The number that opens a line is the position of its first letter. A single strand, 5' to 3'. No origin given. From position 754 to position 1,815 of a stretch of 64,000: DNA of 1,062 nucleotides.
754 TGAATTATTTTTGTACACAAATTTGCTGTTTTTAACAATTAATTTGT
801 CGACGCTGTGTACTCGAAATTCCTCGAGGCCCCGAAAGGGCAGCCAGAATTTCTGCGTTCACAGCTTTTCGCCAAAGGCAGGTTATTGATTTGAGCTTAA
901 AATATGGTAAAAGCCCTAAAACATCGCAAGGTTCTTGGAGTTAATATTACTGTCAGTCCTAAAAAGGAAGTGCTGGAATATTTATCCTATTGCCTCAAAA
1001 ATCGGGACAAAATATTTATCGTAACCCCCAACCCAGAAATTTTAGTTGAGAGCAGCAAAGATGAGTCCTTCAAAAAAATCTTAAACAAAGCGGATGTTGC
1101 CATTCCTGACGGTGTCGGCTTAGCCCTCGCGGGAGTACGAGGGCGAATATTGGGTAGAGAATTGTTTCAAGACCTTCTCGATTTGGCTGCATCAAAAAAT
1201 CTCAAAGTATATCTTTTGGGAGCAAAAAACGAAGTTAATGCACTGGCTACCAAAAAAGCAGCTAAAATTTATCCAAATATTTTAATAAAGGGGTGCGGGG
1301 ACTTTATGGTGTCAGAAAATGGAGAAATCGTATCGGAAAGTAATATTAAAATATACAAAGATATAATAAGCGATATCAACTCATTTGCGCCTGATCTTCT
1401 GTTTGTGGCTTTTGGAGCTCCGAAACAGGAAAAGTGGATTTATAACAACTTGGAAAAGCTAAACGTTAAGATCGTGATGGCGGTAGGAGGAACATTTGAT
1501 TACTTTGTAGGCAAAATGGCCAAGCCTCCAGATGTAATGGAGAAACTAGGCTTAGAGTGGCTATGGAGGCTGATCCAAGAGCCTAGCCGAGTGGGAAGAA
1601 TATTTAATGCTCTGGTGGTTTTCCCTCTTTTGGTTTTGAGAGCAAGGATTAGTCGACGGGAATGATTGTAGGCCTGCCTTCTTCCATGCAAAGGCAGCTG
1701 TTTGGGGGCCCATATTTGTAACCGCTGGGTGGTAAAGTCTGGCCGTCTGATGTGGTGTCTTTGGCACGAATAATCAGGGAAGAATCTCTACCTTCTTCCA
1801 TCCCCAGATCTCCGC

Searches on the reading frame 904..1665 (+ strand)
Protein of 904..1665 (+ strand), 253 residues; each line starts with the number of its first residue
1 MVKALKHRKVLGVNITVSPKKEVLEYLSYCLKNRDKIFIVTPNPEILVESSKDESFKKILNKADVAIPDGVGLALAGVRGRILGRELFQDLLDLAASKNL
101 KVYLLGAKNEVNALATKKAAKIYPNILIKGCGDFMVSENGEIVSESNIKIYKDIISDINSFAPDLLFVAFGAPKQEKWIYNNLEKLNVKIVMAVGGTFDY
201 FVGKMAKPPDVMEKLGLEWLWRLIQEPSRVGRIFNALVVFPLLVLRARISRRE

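Call 3: search_protein_families(library=pfam, proteins=[window:904-1665:+], max_evalue=0.01)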
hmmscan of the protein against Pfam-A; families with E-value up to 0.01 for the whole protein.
window:904-1665:+ (253 aa): 1 family
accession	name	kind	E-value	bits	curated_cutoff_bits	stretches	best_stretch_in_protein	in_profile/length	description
PF03808.19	Glyco_tran_WecG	-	8.1e-45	153.1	27.4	1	63-233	1-167/168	Glycosyl transferase WecG/TagA/CpsF family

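Call 4: search_protein_families(library=ncbifam, proteins=[window:904-1665:+], max_evalue=0.01)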
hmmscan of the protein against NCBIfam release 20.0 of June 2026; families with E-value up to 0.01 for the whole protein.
window:904-1665:+ (253 aa): 4 families
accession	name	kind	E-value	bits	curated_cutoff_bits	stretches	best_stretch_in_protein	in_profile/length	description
NF041710.1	UDPacetylman_taseTarA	equivalog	9.3e-43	146.5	350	1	20-245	25-241/247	N-acetylglucosaminyldiphosphoundecaprenol N-acetyl-beta-D-mannosaminyltransferase TarA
TIGR00696.1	wecG_tagA_cpsF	superfamily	1.5e-34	119.2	69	1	59-234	2-173/178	WecB/TagA/CpsF family glycosyltransferase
NF002980.1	PRK03692.1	equivalog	1.3e-26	93.6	323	1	10-237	6-229/240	lipopolysaccharide N-acetylmannosaminouronosyltransferase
NF041872.1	EPS_EpsA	equivalog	8.4e-24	84.3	500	1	31-234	41-243/265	exopolysaccharide biosynthesis glycosyltransferase EpsA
